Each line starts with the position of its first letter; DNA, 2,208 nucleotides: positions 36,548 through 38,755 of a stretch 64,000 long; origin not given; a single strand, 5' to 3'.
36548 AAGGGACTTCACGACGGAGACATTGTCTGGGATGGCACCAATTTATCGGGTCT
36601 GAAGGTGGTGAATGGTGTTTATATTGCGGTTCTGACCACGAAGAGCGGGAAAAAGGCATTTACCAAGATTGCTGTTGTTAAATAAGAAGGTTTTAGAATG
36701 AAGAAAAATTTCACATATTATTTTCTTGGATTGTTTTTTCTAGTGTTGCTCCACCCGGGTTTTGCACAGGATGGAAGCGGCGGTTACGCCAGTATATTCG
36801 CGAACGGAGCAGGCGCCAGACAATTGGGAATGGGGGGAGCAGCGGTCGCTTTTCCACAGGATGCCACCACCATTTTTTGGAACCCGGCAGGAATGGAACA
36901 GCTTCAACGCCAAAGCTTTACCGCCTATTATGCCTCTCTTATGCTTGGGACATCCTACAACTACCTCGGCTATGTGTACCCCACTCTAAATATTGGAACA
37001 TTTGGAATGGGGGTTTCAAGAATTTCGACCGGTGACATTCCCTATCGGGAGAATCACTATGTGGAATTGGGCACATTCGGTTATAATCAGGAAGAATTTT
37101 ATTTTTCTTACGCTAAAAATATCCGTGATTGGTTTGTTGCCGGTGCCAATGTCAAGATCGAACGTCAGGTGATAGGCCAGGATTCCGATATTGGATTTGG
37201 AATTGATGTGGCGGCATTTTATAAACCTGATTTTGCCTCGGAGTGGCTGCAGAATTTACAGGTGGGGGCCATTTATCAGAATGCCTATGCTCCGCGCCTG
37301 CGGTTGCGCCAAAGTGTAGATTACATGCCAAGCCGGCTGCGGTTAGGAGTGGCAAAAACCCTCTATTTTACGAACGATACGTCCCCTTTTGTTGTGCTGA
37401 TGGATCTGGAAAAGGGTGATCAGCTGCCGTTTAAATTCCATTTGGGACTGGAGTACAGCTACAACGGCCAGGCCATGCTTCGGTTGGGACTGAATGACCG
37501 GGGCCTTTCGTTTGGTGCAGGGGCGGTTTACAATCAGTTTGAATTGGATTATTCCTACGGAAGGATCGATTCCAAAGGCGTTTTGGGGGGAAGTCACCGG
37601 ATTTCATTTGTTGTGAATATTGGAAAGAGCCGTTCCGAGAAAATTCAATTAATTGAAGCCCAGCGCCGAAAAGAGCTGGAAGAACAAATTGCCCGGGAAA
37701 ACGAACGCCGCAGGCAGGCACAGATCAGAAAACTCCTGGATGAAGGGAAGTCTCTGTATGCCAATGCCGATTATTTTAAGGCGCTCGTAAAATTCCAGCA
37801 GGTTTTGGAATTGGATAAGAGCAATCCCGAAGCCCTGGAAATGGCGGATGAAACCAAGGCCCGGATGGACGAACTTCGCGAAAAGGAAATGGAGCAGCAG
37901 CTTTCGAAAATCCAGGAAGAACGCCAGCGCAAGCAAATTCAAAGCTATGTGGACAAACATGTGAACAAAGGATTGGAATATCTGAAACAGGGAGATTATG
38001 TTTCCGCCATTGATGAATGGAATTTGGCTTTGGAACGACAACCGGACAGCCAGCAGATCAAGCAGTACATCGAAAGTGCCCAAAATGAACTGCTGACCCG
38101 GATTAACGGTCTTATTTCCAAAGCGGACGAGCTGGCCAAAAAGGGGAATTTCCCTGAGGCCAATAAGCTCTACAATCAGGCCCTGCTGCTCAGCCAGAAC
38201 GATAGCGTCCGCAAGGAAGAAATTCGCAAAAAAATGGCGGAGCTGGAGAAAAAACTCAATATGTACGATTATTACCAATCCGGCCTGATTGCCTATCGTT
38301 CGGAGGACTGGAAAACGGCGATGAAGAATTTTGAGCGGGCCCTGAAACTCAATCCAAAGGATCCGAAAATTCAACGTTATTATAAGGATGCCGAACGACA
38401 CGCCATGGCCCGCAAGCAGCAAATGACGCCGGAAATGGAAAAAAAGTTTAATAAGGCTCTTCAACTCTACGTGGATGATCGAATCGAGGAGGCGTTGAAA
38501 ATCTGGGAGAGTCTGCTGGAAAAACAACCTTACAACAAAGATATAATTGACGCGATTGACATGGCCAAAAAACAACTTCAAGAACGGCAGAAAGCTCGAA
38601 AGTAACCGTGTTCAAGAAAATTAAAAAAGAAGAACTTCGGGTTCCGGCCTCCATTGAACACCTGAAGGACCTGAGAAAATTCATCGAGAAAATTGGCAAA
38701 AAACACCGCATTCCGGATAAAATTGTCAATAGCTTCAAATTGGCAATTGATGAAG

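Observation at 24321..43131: Candidate regulated T9SS cargo locus: giant CTD adhesin + dedicated PorV-like shuttle + partner-switching sensor phosphatase/kinase + STAS antagonist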

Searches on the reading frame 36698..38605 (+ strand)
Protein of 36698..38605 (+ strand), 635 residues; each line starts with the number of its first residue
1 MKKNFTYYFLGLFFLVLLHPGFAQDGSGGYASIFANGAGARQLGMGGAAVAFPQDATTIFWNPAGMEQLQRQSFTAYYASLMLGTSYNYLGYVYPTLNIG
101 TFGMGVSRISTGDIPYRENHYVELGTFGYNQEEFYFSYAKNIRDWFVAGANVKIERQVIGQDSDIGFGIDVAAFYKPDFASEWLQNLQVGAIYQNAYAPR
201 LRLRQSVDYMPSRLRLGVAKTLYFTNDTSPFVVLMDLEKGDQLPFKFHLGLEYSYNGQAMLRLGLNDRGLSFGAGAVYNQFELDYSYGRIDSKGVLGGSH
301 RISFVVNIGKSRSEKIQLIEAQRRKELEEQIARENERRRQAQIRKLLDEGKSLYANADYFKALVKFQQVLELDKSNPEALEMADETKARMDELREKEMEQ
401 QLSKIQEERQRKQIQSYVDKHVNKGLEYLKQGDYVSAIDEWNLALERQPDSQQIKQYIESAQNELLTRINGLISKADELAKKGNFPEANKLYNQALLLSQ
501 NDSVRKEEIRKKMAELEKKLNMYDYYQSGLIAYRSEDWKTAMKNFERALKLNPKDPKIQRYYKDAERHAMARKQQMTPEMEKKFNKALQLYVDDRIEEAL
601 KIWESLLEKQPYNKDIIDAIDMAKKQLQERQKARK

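Call 3: search_protein_families(library=pfam, proteins=[window:36698-38605:+], max_evalue=0.01)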
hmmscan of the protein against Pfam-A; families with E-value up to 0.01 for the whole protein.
window:36698-38605:+ (635 aa): 12 families
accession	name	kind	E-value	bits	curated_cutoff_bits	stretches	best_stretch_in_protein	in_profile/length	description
PF07719.23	TPR_2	-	2.3e-18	65.2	27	2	525-555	4-34/34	Tetratricopeptide repeat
PF13428.12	TPR_14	-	5.2e-12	45.6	23.5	0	527-562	6-41/44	Tetratricopeptide repeat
PF00515.34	TPR_1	-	1.1e-09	38.1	27.8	2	421-450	4-33/34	Tetratricopeptide repeat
PF13414.12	TPR_11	-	2.9e-09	36.9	26.8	1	529-558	1-30/42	TPR repeat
PF13432.12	TPR_16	-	2.2e-08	34.8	32.7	0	527-561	2-36/65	Tetratricopeptide repeat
PF13181.12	TPR_8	-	7.5e-06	26.2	25.7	0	525-555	4-34/34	Tetratricopeptide repeat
PF19572.5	PorV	-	2e-05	24.7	27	1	38-223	20-220/243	Type IX secretion system protein PorV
PF13371.12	TPR_9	-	3.2e-05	24.3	35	0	523-559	30-66/73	Tetratricopeptide repeat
PF14559.12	TPR_19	-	0.00058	20.6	25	0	534-560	3-29/68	Tetratricopeptide repeat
PF07219.19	HemY_N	-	0.00065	20.2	31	0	519-558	56-94/107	HemY protein N-terminus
PF13424.12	TPR_12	-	0.00072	20.1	30.1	0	479-500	13-34/77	Tetratricopeptide repeat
PF10579.15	Rapsyn_N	-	0.0029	18.1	23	0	581-611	7-37/80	Rapsyn N-terminal myristoylation and linker region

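Call 6: search_protein_families(library=ncbifam, proteins=[window:36698-38605:+], max_evalue=0.1)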
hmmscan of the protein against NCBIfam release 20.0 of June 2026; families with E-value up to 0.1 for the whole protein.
window:36698-38605:+ (635 aa): 13 families
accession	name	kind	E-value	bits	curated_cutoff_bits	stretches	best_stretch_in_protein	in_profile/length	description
NF033709.1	PorV_fam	subfamily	7.2e-40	137.5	90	1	37-307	10-325/326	PorV/PorQ family protein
NF033711.1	T9SS_PorQ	equivalog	6.9e-21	74.6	220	1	9-222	5-213/335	type IX secretion system protein PorQ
NF052325.1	PorVQ2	equivalog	9.1e-21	74.1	325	1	17-176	12-185/354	putative type IX sorting system protein PorV2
NF033710.1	T9SS_OM_PorV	equivalog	1.2e-16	60.9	250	2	38-239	33-247/367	type IX secretion system outer membrane channel protein PorV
NF042912.1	Amuc_1098_fam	equivalog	1.4e-09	36.6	750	2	398-507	20-128/805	Amuc_1098 family type IV pilus outer membrane protein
TIGR02521.1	type_IV_pilW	equivalog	6.3e-06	25.9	154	1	404-454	17-67/234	type IV pilus biogenesis/stability protein PilW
TIGR02552.1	LcrH_SycD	equivalog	1.6e-05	24.6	104.8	0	575-634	12-72/136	SycD/LcrH family type III secretion system chaperone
NF052400.1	M48_BAM_BepA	equivalog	5e-05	22.3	570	2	323-519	285-476/483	beta-barrel assembly-enhancing protease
NF047507.1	TPR_BatC_Lepto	exception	0.0015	18.1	175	0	347-470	28-148/214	TPR repeat-containing protein BatC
NF040959.1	MamA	equivalog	0.0016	18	200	0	517-560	134-177/204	magnetosome protein MamA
NF002725.1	PRK02603.1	equivalog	0.0024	17.9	143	1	507-554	20-67/173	photosystem I assembly protein Ycf3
NF033650.1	ANR_neg_reg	subfamily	0.056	13.3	32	0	474-503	7-36/54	ANR family transcriptional regulator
NF047558.1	TPR_END_plus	domain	0.069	13.1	32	0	525-555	2-32/56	TPR end-of-group domain-containing protein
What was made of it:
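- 36698..38605 (+): PorV-family outer-membrane barrel (aa about 37-310, nt 36806-37627) fused to a roughly 320-aa helical/TPR arm (aa 312-635, nt 37631-38602). The arm is inferred to be periplasmic. PorV_fam scores 137.5 against a cutoff of 90, while the PorV, PorQ and PorV2 equivalog models all fail (call 6).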

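Call 7: find_encoding_contigs(protein=window:36698-38605:+, flank=10000, max_places=6)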
Protein window:36698-38605:+ (635 aa): no gene with exactly this product is on record in the collection.
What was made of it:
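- Tried and rejected: Exact-sequence look-up of the window's barrel protein found no record (call 7).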

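Call 9: find_homologous_proteins(query=window:36698-38605:+, max_evalue=1e-10)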
Query window:36698-38605:+ (635 aa): 87 proteins with E <= 1e-10 among 8000 candidates.
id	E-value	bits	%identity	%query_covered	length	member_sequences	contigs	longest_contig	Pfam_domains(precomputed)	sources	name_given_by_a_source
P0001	0.0e+0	1351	95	100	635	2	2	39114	PF13414.13,PF00515.35,PF13432.13,PF13428.13,PF07719.24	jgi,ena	-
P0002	0.0e+0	1292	90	97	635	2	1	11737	PF13414.13,PF13371.13,PF00515.35,PF13432.13,PF13428.13,PF19572.6,PF07719.24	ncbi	-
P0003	0.0e+0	1276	89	100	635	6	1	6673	PF14559.13,PF07219.20,PF13414.13,PF13371.13,PF00515.35,PF13432.13,PF13428.13,PF19572.6,PF13181.13,PF07719.24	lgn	-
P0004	0.0e+0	1274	88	100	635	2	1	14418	PF14559.13,PF13414.13,PF00515.35,PF13432.13,PF13428.13,PF07719.24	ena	-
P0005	0.0e+0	1142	79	100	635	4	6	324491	PF13414.13,PF00515.35,PF13432.13,PF13428.13,PF07719.24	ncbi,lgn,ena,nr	ncbi:tetratricopeptide repeat protein [bacterium BMS3Abin05]|nr:tetratricopeptide repeat protein [ba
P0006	0.0e+0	1010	69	97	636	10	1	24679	PF14559.13,PF13414.13,PF00515.35,PF13432.13,PF13428.13,PF13181.13,PF07719.24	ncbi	-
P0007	2.2e-298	1009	70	96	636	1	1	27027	PF14559.13,PF13414.13,PF00515.35,PF13424.13,PF13432.13,PF13428.13,PF13181.13,PF07719.24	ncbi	-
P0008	8.9e-227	773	90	63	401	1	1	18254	PF14559.13,PF07219.20,PF13414.13,PF13371.13,PF00515.35,PF13432.13,PF13428.13,PF13181.13,PF07719.24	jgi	-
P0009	4.6e-215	734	54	98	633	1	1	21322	PF14559.13,PF23914.2,PF13414.13,PF00515.35,PF13424.13,PF13428.13,PF13181.13,PF07719.24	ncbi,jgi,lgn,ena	-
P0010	2.3e-214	732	54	97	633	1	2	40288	PF23914.2,PF13414.13,PF13176.13,PF13428.13,PF19556.5,PF14559.13,PF07219.20,PF00515.35,PF27144.1,PF12895.14,PF13432.13,PF13181.13,PF07719.24,PF13174.13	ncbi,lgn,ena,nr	ncbi:MAG TPA: PorV/PorQ family protein [Bacteroidetes bacterium]|nr:PorV/PorQ family protein [Bacter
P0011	1.2e-201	690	51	99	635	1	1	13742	PF13428.13,PF07719.24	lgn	-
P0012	2.3e-198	679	51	100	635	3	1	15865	PF23914.2,PF13428.13,PF07719.24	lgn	-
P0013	1.1e-192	660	49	96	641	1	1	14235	PF14559.13,PF13414.13,PF00515.35,PF13432.13,PF13428.13,PF07719.24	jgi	-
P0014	9.6e-176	604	45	95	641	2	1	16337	PF14559.13,PF24575.2,PF23914.2,PF13414.13,PF00515.35,PF13432.13,PF13428.13,PF07719.24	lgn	-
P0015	2.6e-160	553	43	98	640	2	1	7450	PF13432.13,PF13428.13,PF07719.24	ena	-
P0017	5.0e-130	453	36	100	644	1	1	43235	PF14559.13,PF23914.2,PF13414.13,PF13371.13,PF00515.35,PF13432.13,PF13428.13,PF19572.6,PF13181.13,PF07719.24,PF13174.13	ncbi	-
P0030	3.5e-95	338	30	97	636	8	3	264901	PF14559.13,PF13414.13,PF00515.35,PF13432.13,PF13428.13,PF13181.13,PF07719.24,PF13174.13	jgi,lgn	jgi:tetratricopeptide (TPR) repeat protein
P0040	1.9e-57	213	28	95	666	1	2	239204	PF14559.13,PF03687.21,PF14853.13,PF23914.2,PF13414.13,PF00515.35,PF13428.13,PF07719.24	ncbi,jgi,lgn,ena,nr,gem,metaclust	ncbi:MAG: hypothetical protein AMJ46_01065 [Latescibacteria bacterium DG_63]|nr:MAG: hypothetical pr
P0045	1.5e-40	158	27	98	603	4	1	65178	PF14853.13,PF07719.24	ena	-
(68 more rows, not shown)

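Call 10: find_encoding_contigs(protein=P0005, flank=10000, max_places=2)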
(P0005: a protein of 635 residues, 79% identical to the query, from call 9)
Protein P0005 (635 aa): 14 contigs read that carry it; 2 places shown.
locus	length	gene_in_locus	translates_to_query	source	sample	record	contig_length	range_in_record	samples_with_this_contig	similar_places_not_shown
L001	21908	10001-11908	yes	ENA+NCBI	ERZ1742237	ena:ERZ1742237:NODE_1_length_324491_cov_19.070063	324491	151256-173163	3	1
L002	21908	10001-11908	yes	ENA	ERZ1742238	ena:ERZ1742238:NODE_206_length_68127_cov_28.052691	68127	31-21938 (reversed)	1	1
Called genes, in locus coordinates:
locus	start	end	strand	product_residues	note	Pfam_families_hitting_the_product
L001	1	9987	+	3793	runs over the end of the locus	PF09134:Invasin_D3 (weak)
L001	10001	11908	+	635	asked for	PF00515:TPR_1 (faint), PF07719:TPR_2 (faint), PF13414:TPR_11 (faint), PF13428:TPR_14 (faint), PF13432:TPR_16 (faint)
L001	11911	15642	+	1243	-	PF13581:HATPase_c_2, PF00672:HAMP, PF07228:SpoIIE, PF13414:TPR_11 (weak), PF13432:TPR_16, PF14559:TPR_19, PF00515:TPR_1, PF07719:TPR_2, +7 more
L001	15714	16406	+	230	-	PF01740:STAS, PF13466:STAS_2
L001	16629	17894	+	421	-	PF00180:Iso_dh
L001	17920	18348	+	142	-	PF06271:RDD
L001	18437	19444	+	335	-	PF01018:GTP1_OBG, PF01926:MMR_HSR1, PF02421:FeoB_N (weak)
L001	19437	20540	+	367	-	PF14520:HHH_5, PF02481:DNA_processg_A, PF17782:WHD_DprA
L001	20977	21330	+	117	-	-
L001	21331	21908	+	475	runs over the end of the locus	PF00749:tRNA-synt_1c, PF19269:Anticodon_2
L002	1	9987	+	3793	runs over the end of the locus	PF09134:Invasin_D3 (weak)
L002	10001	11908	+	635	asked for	PF00515:TPR_1 (faint), PF07719:TPR_2 (faint), PF13414:TPR_11 (faint), PF13428:TPR_14 (faint), PF13432:TPR_16 (faint)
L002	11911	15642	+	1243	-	PF13581:HATPase_c_2, PF00672:HAMP, PF07228:SpoIIE, PF13414:TPR_11 (weak), PF13432:TPR_16, PF14559:TPR_19, PF00515:TPR_1, PF07719:TPR_2, +7 more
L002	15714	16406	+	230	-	PF01740:STAS, PF13466:STAS_2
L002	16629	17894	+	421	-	PF00180:Iso_dh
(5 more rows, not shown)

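Call 11: find_encoding_contigs(protein=P0010, flank=10000, max_places=2)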
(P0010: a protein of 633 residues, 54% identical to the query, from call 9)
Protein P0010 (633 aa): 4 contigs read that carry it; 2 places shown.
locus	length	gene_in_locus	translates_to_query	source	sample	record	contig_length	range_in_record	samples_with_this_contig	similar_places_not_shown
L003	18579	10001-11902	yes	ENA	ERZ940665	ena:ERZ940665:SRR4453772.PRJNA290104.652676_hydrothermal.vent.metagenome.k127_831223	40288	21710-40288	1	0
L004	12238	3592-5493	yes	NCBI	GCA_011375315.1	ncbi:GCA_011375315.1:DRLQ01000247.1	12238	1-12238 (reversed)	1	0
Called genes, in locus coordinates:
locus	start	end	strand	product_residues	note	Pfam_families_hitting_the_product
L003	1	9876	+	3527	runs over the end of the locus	PF07705:CARDB (faint), PF10633:NPCBM_assoc (faint)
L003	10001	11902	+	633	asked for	PF12895:ANAPC3 (faint), PF00515:TPR_1 (faint), PF13428:TPR_14 (faint), PF13432:TPR_16 (faint), PF07219:HemY_N (faint), PF07719:TPR_2 (weak), PF13414:TPR_11 (weak), PF07719:TPR_2 (weak), +7 more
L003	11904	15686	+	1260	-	PF13581:HATPase_c_2, PF07228:SpoIIE, PF00515:TPR_1, PF07719:TPR_2, PF13181:TPR_8, PF13424:TPR_12, PF13432:TPR_16, PF14559:TPR_19, +15 more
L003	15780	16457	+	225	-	PF01740:STAS, PF13466:STAS_2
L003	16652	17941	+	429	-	PF00180:Iso_dh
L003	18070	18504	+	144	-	PF06271:RDD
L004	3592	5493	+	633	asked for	PF12895:ANAPC3 (faint), PF00515:TPR_1 (faint), PF13428:TPR_14 (faint), PF13432:TPR_16 (faint), PF07219:HemY_N (faint), PF07719:TPR_2 (weak), PF13414:TPR_11 (weak), PF07719:TPR_2 (weak), +7 more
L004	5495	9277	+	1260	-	PF13581:HATPase_c_2, PF07228:SpoIIE, PF00515:TPR_1, PF07719:TPR_2, PF13181:TPR_8, PF13424:TPR_12, PF13432:TPR_16, PF14559:TPR_19, +15 more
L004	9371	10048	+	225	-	PF01740:STAS, PF13466:STAS_2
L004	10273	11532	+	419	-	PF00180:Iso_dh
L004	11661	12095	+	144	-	PF06271:RDD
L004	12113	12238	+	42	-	PF01018:GTP1_OBG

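Call 12: find_encoding_contigs(protein=P0017, flank=10000, max_places=2)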
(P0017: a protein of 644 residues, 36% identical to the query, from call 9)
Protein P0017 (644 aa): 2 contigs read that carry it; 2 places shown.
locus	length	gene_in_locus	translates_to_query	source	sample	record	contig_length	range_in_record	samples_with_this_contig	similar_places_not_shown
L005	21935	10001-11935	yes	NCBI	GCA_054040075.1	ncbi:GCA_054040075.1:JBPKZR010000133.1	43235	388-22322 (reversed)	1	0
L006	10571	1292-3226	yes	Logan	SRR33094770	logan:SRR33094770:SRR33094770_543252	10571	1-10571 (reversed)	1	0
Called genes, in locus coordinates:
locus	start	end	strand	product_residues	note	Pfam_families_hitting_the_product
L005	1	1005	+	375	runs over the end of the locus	PF00515:TPR_1 (weak), PF13181:TPR_8 (weak), PF13414:TPR_11, PF14559:TPR_19, PF21033:RMD1-3 (weak), PF13431:TPR_17 (weak), PF25062:ARM_TT21_N (weak), PF00515:TPR_1 (weak), +8 more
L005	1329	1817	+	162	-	-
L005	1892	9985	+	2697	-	-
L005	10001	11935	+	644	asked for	PF19572:PorV (weak), PF13414:TPR_11 (faint), PF23914:TPR_CcmH_CycH (faint), PF13428:TPR_14 (faint), PF00515:TPR_1 (faint), PF13174:TPR_6 (faint), PF13181:TPR_8 (faint), PF07719:TPR_2 (weak), +3 more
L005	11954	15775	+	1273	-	PF13581:HATPase_c_2, PF00672:HAMP (weak), PF07228:SpoIIE, PF00515:TPR_1, PF07719:TPR_2, PF13181:TPR_8 (weak), PF13414:TPR_11, PF13432:TPR_16, +10 more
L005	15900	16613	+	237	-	PF01740:STAS, PF13466:STAS_2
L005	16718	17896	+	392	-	PF22025:ThiI_fer, PF02926:THUMP, PF02568:ThiI, PF06508:QueC (faint)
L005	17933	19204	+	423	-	PF00202:Aminotran_3, PF00155:Aminotran_1_2 (weak)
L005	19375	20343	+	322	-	PF19709:DUF6206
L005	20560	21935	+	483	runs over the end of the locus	PF00474:SSF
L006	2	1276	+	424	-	?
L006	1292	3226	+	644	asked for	PF19572:PorV (weak), PF13414:TPR_11 (faint), PF23914:TPR_CcmH_CycH (faint), PF13428:TPR_14 (faint), PF00515:TPR_1 (faint), PF13174:TPR_6 (faint), PF13181:TPR_8 (faint), PF07719:TPR_2 (weak), +3 more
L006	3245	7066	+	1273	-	PF13581:HATPase_c_2, PF00672:HAMP (weak), PF07228:SpoIIE, PF00515:TPR_1, PF07719:TPR_2, PF13181:TPR_8 (weak), PF13414:TPR_11, PF13432:TPR_16, +10 more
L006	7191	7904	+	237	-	PF01740:STAS, PF13466:STAS_2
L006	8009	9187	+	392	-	PF22025:ThiI_fer, PF02926:THUMP, PF02568:ThiI, PF06508:QueC (faint)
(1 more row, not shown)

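Call 14: find_encoding_contigs(protein=P0030, flank=10000, max_places=1)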
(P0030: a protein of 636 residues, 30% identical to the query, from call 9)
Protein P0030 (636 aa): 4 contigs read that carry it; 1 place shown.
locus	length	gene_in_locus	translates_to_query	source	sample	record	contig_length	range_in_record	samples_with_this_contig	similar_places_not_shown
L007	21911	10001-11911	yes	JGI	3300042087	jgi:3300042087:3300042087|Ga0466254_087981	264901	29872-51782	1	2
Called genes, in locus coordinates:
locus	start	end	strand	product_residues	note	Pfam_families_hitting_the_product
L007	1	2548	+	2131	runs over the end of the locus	PF23616:Ig_GEX2_N (faint), PF26198:Ig_SMCHD1_6th (faint), PF02369:Big_1 (weak)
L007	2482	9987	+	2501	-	PF10633:NPCBM_assoc (faint)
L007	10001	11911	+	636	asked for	PF13174:TPR_6 (faint), PF13181:TPR_8 (faint), PF13428:TPR_14 (faint), PF13432:TPR_16 (faint), PF14559:TPR_19 (faint), PF00515:TPR_1 (weak), PF07719:TPR_2 (weak), PF13414:TPR_11 (weak)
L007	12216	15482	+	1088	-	PF13581:HATPase_c_2, PF00672:HAMP, PF07228:SpoIIE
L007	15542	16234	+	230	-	PF01740:STAS, PF13466:STAS_2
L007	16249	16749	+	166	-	PF04306:DUF456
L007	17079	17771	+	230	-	PF13709:DUF4159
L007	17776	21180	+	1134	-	-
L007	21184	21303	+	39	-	-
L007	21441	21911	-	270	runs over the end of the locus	-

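Call 15: find_encoding_contigs(protein=P0040, flank=10000, max_places=1)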
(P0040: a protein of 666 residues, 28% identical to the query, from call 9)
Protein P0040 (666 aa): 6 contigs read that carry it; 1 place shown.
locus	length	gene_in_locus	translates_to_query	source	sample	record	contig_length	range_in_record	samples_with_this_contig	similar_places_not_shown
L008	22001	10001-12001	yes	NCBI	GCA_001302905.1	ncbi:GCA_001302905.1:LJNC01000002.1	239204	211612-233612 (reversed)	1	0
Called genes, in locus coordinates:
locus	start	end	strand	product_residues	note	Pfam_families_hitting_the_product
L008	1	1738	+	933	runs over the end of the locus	PF01326:PPDK_N, PF00391:PEP-utilizers, PF02896:PEP-utilizers_C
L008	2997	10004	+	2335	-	PF07705:CARDB (faint), PF16116:DUF4832 (faint), PF13860:FlgD_ig (weak)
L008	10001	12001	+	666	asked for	PF03687:UPF0164 (weak), PF23914:TPR_CcmH_CycH (faint), PF13428:TPR_14 (faint), PF13414:TPR_11 (faint), PF14559:TPR_19 (faint), PF14853:Fis1_TPR_C (faint), PF00515:TPR_1 (faint), PF07719:TPR_2 (weak)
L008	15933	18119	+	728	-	-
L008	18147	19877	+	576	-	PF00932:LTD, PF13860:FlgD_ig (weak)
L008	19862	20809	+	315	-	-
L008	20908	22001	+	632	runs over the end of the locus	PF12836:HHH_3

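Call 16: find_encoding_contigs(protein=P0045, flank=10000, max_places=1)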
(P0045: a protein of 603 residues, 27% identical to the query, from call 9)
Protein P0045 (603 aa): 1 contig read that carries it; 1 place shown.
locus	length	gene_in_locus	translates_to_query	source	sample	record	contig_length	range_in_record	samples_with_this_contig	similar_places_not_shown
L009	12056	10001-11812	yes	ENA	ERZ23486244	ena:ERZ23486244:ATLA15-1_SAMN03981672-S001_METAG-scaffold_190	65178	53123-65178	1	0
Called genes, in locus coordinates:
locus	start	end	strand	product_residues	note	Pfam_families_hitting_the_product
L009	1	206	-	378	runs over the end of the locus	PF02275:CBAH, PF03417:AAT (weak)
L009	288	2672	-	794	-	PF08448:PAS_4 (weak), PF13426:PAS_9, PF13426:PAS_9, PF00989:PAS, PF08448:PAS_4, PF13426:PAS_9, PF02518:HATPase_c, PF00072:Response_reg, +2 more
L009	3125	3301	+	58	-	PF04945:YHS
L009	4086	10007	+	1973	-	PF07705:CARDB (faint)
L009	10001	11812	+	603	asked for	PF07719:TPR_2 (faint), PF14853:Fis1_TPR_C (faint)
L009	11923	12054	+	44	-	?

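Call 19: search_protein_families(library=pfam, proteins=[L008:11931-14594:+, L008:14591-15694:+, L008:15933-18119:+, L008:19862-20809:+, L005:1329-1817:+, L007:17776-21180:+], max_evalue=0.01)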
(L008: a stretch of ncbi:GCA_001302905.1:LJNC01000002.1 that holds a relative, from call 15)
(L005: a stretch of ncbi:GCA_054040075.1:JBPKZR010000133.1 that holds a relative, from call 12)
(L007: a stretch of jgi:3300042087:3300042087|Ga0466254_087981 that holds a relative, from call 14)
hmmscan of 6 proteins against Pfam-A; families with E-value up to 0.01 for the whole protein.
L008:11931-14594:+ (887 aa): 11 families
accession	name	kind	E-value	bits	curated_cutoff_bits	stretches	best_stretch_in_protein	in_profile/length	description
PF07228.17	SpoIIE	-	6e-51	173.6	25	1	486-682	1-190/192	Stage II sporulation protein E (SpoIIE)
PF13581.12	HATPase_c_2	-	3.8e-27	95.3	27.4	1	47-170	4-127/127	Histidine kinase-like ATPase domain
PF00672.30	HAMP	-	3.8e-11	43.6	25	1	379-424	5-50/53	HAMP domain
PF13518.12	HTH_28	-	4.9e-10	39.7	25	1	695-744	2-50/52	Helix-turn-helix domain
PF13565.12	HTH_32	-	1.2e-07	32.5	33.7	1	722-786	1-62/73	Homeodomain-like domain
PF13384.12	HTH_23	-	1.1e-06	28.7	24.6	1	694-739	6-50/50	Homeodomain-like domain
PF13551.12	HTH_29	-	1.6e-06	28.6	28.1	1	704-741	9-47/64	Winged helix-turn helix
PF02518.31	HATPase_c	-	2.6e-06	28.3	26.4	1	75-157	6-93/111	Histidine kinase-, DNA gyrase B-, and HSP90-like ATPase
PF17203.10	sCache_3_2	-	4.2e-06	27.3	28.4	1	219-353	2-137/140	Single cache domain 3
PF02743.24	dCache_1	-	0.00097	19.2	45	1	225-293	23-89/240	Cache domain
PF01527.26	HTH_Tnp_1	-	0.0023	18.6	24.1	1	694-742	11-57/75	Transposase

L008:14591-15694:+ (367 aa): 2 families
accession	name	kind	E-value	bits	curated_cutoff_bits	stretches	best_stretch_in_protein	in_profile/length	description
PF01740.26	STAS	-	1.1e-18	67.4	22.6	1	16-112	9-106/106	STAS domain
PF13466.11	STAS_2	-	1.1e-06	29.1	29.2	1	21-97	2-77/80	STAS domain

L008:15933-18119:+ (728 aa): 4 families
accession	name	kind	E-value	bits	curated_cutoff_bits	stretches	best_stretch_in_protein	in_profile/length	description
PF14258.12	DUF4350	-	0.00031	21.5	30.4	1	365-523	30-163/181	Domain of unknown function (DUF4350)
PF05762.20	VWA_CoxE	-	0.0012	18.8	26.4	0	78-185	53-160/222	VWA domain containing CoxE-like protein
PF13519.12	VWA_2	-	0.0019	19.3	27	0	84-184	2-106/107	von Willebrand factor type A domain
PF00092.34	VWA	-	0.0071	17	23.8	0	127-206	47-137/174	von Willebrand factor type A domain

L008:19862-20809:+ (315 aa): 0 families

L005:1329-1817:+ (162 aa): 0 families

L007:17776-21180:+ (1134 aa): 1 family
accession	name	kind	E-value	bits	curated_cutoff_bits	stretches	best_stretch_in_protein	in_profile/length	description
PF13779.11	DUF4175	-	1.4e-28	99.8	27.3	1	300-950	184-756/825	Domain of unknown function (DUF4175)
